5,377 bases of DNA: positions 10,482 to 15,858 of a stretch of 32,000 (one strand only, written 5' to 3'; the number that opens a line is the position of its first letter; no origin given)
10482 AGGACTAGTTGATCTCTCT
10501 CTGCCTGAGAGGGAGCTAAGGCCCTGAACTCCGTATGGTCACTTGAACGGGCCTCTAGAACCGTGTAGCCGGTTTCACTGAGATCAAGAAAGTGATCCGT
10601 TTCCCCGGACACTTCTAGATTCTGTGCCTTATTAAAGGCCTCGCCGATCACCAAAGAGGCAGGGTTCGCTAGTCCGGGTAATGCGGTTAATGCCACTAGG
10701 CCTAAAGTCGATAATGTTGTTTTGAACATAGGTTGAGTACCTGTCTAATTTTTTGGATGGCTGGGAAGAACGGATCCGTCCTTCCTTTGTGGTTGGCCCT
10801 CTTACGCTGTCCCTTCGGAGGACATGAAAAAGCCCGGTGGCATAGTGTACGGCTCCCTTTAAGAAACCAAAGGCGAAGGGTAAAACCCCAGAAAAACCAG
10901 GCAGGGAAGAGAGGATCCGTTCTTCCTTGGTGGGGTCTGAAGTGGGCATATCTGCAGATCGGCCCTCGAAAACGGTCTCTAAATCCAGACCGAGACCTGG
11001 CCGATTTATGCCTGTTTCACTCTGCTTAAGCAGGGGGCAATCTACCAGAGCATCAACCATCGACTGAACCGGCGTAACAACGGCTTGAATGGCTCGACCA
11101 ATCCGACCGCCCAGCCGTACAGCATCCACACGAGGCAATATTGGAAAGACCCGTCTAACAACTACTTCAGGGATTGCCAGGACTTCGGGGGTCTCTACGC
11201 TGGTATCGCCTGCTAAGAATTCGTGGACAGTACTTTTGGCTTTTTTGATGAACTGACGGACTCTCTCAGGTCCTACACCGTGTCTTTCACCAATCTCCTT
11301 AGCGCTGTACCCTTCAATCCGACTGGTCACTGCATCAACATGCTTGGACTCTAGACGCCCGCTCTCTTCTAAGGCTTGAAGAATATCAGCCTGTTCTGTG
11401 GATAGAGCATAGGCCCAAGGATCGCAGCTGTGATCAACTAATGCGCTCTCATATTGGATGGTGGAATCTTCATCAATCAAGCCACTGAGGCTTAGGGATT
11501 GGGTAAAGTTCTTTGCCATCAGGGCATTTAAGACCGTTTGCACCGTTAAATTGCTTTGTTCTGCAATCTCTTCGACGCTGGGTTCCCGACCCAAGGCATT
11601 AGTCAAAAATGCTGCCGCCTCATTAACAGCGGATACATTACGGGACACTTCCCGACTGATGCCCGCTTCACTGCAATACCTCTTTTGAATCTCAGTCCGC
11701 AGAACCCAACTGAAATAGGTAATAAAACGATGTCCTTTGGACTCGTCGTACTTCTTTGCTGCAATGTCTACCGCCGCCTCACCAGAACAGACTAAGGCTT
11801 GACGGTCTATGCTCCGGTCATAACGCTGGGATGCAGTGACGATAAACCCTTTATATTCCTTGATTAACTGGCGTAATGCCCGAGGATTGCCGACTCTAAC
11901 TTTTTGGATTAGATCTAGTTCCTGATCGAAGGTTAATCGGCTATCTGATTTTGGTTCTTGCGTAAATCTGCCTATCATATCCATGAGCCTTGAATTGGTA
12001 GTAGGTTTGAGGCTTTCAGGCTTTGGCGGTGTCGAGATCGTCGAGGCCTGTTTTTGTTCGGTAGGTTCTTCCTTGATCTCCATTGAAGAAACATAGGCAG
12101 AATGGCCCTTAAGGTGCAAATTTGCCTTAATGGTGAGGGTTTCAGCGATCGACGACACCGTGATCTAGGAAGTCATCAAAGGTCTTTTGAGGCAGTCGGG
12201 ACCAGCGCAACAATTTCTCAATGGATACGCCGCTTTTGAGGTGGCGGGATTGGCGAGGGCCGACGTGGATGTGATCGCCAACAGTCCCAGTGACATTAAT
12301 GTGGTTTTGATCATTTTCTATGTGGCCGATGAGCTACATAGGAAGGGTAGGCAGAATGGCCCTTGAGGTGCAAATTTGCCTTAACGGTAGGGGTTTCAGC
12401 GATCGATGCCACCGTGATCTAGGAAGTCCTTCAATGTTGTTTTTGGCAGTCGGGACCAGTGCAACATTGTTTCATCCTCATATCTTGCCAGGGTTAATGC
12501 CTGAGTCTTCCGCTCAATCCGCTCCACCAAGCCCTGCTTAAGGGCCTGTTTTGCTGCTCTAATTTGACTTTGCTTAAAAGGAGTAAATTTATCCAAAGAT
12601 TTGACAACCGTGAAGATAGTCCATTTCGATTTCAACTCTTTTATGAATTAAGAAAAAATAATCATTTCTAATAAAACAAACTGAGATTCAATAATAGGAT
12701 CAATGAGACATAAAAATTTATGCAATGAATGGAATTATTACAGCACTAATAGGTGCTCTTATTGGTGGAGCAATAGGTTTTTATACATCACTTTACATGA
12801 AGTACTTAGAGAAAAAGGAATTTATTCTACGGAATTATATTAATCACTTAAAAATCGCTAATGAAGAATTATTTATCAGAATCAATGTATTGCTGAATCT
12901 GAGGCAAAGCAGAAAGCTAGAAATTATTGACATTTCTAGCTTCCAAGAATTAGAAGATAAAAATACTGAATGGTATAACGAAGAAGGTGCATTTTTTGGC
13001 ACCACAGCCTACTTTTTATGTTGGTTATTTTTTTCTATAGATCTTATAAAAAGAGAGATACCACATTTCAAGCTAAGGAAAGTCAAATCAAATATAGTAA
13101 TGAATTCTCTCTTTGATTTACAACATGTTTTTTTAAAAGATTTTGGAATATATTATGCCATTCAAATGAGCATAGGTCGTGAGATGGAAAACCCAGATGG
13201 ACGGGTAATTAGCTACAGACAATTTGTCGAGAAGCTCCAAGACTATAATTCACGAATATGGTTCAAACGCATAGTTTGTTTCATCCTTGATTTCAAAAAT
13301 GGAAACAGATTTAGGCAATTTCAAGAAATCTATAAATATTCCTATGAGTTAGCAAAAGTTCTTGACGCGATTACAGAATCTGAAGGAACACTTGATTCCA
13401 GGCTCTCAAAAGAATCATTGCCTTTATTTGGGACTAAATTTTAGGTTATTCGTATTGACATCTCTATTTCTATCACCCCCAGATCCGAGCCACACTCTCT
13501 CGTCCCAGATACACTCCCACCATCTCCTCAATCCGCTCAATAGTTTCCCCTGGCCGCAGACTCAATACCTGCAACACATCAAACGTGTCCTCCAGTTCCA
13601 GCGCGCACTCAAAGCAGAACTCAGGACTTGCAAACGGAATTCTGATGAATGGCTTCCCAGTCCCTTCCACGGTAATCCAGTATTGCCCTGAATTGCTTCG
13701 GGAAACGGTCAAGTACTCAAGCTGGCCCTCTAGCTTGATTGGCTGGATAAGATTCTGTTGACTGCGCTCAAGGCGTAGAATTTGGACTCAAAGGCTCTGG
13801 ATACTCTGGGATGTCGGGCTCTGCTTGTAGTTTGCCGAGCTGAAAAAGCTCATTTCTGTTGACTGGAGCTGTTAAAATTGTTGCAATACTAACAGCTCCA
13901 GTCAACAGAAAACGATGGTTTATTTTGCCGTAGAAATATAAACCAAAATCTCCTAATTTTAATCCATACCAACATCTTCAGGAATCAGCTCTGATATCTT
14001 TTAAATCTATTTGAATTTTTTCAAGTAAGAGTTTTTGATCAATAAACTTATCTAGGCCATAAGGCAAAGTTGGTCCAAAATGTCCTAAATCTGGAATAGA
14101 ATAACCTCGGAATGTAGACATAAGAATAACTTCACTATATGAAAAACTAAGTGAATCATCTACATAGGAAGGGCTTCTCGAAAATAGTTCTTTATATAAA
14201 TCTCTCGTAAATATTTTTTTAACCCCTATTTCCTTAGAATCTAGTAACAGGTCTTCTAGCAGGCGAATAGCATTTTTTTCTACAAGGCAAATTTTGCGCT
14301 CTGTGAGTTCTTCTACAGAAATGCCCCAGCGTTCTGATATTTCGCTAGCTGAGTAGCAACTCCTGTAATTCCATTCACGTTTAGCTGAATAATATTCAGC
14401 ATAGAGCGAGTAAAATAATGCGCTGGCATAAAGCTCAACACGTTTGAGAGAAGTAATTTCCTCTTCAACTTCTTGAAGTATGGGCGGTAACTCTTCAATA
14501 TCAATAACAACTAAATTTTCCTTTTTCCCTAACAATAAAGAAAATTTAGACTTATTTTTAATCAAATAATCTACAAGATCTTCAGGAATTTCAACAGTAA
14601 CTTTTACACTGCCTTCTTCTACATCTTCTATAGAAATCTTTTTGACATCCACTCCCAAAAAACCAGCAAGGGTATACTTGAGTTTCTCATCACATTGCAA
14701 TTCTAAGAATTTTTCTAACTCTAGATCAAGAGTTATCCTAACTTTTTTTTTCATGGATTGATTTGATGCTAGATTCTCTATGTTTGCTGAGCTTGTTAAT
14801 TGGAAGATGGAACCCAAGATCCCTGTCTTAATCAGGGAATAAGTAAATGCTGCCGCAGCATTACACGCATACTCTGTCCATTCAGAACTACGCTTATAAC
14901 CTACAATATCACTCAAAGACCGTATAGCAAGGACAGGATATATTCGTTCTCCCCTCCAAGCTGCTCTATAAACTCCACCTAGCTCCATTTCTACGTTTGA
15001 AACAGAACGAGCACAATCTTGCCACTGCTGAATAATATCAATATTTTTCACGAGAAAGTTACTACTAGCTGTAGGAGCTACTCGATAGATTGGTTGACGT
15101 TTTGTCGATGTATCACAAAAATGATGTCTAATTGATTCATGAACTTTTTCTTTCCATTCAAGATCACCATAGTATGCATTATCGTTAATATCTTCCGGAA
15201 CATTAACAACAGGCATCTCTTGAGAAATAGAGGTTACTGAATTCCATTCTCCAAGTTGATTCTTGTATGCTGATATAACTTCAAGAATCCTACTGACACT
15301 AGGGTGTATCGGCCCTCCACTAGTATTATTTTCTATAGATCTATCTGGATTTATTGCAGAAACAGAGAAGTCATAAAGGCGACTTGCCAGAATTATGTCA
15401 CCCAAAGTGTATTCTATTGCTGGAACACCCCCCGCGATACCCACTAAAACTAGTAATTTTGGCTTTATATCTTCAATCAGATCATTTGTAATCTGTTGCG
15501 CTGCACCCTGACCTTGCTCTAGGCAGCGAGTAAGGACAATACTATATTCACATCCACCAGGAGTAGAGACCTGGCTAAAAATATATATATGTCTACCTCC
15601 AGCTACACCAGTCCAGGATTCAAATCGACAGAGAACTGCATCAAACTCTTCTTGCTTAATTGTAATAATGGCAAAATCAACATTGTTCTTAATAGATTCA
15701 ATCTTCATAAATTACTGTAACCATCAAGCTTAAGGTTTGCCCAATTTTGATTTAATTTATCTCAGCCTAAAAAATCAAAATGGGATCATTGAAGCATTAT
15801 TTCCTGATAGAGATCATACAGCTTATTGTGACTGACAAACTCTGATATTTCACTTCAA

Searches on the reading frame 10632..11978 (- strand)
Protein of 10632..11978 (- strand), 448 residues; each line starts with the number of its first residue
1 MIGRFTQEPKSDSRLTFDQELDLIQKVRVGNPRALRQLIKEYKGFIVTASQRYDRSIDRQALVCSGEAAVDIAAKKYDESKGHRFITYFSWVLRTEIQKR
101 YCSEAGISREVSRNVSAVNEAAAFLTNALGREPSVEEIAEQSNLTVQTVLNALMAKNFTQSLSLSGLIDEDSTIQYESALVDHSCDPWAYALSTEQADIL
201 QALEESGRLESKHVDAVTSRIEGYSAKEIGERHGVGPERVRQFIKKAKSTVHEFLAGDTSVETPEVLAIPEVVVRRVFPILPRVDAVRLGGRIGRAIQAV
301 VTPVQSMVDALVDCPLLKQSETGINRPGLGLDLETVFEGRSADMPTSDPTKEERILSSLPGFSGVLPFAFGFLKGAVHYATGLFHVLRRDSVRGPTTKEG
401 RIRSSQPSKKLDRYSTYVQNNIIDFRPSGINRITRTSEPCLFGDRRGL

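Call 67: search_protein_families(library=pfam, proteins=[window:10632-11978:-], max_evalue=0.01)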
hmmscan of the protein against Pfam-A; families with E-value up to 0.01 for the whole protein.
window:10632-11978:- (448 aa): 5 families
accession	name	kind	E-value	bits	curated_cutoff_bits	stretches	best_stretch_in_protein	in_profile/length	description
PF04539.22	Sigma70_r3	-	1.8e-13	50.8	25.3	1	116-175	4-63/78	Sigma-70 region 3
PF04545.22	Sigma70_r4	-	9.8e-06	25.4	24.1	1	221-247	18-44/50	Sigma-70, region 4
PF08281.18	Sigma70_r4_2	-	1.1e-05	25.4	25.7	0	219-249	22-52/54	Sigma-70, region 4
PF13518.12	HTH_28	-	4.4e-05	23.9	25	0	221-246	10-35/52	Helix-turn-helix domain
PF17782.7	DprA_WH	-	0.0051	17.3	22.9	0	119-154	11-47/61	DprA winged helix domain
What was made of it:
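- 10632..11978 (-): Second sigma-70-family gene, 448 aa from the MIG start (probably AM1_B0287). PGAP calls a start 60 codons upstream at 12158. Pfam Sigma70_r3/r4 (call 67).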

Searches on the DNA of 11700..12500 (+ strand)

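Call 69: search_dna_similar(query=window:11700-12460:+, collection=plasmids, mode=distant, max_rows=30)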
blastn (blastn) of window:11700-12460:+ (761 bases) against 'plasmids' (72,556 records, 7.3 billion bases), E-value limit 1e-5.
Records with a match: 6; places in all: 12; records where one place covers at least 80% of the query: 1.
Best place of each record, by identity: 95-99% 1; 80-90% 2; 60-80% 3.
By first word of the organism name: Acaryochloris 6.
By predicted mobility (MOB-suite, as given by PLSDB): conjugative 4; mobilizable 2.
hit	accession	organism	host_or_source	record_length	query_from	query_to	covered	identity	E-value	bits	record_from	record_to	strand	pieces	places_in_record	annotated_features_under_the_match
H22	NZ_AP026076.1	Acaryochloris marina MBIC10699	cell culture,Ascidian, Diplosoma similis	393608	1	761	100%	98.0%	0e+0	1522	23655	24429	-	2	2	sigma-70 domain-containing protein | hypothetical protein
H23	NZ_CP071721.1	Acaryochloris sp. 'Moss Beach'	culture,intertidal zone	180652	389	760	49%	84.9%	3e-87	503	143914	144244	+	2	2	none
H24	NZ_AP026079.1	Acaryochloris marina MBIC10699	cell culture,Ascidian, Diplosoma similis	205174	389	760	49%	78.8%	2e-26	343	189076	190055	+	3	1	hypothetical protein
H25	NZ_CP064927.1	Acaryochloris marina S15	cell culture,surface of Pikea pinnata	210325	388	760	49%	78.0%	1e-29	337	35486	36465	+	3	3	hypothetical protein (x2)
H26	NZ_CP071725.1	Acaryochloris sp. 'Moss Beach'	culture,intertidal zone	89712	389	760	42%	85.4%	5e-47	363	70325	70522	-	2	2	none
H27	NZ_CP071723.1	Acaryochloris sp. 'Moss Beach'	culture,intertidal zone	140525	388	760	43%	77.3%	2e-20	262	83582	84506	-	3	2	hypothetical protein (x3)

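Call 80: search_rna_families(source=window, start=11900, end=12500, threshold=evalue, max_evalue=5)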
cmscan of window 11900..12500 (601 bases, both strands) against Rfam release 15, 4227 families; matches with E-value up to 5: 3.
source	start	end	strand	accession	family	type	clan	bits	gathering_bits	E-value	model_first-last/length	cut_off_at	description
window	11970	12023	+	RF03030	salivarius-1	Gene; sRNA;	-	19.3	50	0.3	1-56/56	no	salivarius-1 RNA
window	12402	12492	+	RF00746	mir-454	Gene; miRNA;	-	14.5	60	3.8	1-103/103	no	mir-454 microRNA precursor family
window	12311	12362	-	RF01977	HOTAIRM1_3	Gene; lncRNA;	-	12.5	37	2.1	1-59/59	no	HOX antisense intergenic RNA myeloid 1 conserved region 3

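Call 94: get_annotated_region(hit=H22, flank=1500)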
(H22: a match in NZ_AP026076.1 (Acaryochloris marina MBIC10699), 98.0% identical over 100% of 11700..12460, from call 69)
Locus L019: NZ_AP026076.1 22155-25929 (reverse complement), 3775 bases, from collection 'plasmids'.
description: Acaryochloris marina MBIC10699 plasmid pREC1, complete sequence
organism: Acaryochloris marina MBIC10699 (NCBI taxid 2954813)
taxonomy: Bacteria; Cyanobacteriota; Cyanophyceae; Acaryochloridales; Acaryochloridaceae; Acaryochloris; Acaryochloris marina; Acaryochloris marina MBIC10699
host: -; source: cell culture,Ascidian, Diplosoma similis; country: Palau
typing (MOB-suite, as given by PLSDB): conjugative; relaxase MOBF; mating-pair formation MPF_T
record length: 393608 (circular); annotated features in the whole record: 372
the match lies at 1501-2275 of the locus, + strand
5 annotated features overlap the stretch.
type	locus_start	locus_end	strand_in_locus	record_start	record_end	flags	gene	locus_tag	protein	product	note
CDS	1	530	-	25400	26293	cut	-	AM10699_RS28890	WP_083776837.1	hypothetical protein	-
CDS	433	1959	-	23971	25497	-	-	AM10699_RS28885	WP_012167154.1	sigma-70 domain-containing protein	GO:0006352 - DNA-templated transcription initiation [Evidence IEA]; GO:0006355 - regulation of DNA-templated ...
CDS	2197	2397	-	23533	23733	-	-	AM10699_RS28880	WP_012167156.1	hypothetical protein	-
CDS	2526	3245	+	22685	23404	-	-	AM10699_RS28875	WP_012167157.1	hypothetical protein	-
CDS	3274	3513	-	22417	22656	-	-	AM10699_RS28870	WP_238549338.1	hypothetical protein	-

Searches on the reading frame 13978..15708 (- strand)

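Call 10: search_protein_families(library=pfam, proteins=[window:13978-15708:-], max_evalue=0.01)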
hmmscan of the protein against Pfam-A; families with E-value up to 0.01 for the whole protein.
window:13978-15708:- (576 aa): 1 family
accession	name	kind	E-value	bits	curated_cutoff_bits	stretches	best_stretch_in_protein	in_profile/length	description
PF01048.26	PNP_UDP_1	-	1.8e-07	31.3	25.1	1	37-278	28-217/233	Phosphorylase superfamily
